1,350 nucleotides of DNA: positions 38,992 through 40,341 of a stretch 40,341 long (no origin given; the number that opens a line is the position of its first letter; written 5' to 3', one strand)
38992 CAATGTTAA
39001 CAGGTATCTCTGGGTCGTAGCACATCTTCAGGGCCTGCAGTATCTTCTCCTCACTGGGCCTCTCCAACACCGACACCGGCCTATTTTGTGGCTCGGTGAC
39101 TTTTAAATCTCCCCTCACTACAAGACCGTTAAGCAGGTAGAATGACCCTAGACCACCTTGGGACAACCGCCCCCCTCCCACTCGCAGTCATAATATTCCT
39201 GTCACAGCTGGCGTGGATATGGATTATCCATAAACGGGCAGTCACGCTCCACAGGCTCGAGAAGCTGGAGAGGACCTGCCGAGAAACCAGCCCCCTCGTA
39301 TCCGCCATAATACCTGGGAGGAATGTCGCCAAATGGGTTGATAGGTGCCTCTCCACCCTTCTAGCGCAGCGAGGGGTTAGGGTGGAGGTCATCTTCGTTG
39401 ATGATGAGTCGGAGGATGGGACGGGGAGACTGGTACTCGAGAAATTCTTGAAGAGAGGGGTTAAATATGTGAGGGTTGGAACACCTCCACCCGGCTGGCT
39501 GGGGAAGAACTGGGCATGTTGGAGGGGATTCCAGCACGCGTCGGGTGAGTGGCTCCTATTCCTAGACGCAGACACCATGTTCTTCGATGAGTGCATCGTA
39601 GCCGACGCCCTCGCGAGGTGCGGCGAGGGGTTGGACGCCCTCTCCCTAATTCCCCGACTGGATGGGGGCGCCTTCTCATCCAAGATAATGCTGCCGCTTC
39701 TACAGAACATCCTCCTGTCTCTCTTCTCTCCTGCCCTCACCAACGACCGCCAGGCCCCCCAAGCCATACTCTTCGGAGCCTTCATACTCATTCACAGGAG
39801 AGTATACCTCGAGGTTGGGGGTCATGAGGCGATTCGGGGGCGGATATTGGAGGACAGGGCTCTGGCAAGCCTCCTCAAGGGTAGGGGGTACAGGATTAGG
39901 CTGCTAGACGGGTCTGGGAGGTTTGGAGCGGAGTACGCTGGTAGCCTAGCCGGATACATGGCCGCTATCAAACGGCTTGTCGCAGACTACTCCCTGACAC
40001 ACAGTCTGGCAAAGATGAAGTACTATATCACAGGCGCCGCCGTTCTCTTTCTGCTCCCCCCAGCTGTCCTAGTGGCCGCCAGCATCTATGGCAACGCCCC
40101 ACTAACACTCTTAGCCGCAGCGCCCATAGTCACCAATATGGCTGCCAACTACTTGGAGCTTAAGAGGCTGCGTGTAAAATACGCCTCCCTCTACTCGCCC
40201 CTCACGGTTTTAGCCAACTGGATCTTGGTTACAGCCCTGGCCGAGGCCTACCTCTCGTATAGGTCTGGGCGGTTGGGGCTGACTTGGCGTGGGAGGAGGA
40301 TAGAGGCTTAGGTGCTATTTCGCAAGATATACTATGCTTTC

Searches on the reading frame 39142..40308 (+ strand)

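Call 60: search_protein_families(library=pfam, proteins=[window:39142-40308:+])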
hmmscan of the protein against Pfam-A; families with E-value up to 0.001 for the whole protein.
window:39142-40308:+ (389 aa): 4 families
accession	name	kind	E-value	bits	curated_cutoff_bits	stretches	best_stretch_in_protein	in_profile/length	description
PF00535.33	Glycos_transf_2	-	1.9e-17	64.1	23.3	1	54-152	1-96/168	Glycosyl transferase family 2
PF13641.12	Glyco_tranf_2_3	-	4.3e-09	37.2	27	1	53-252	3-201/230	Glycosyltransferase like family 2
PF13506.12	Glyco_transf_21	-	3.9e-07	30.1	21.7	1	110-255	6-147/174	Glycosyl transferase family 21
PF10111.15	Glyco_tranf_2_2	-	0.00011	22.2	27.3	0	65-146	14-93/276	Glycosyltransferase like family 2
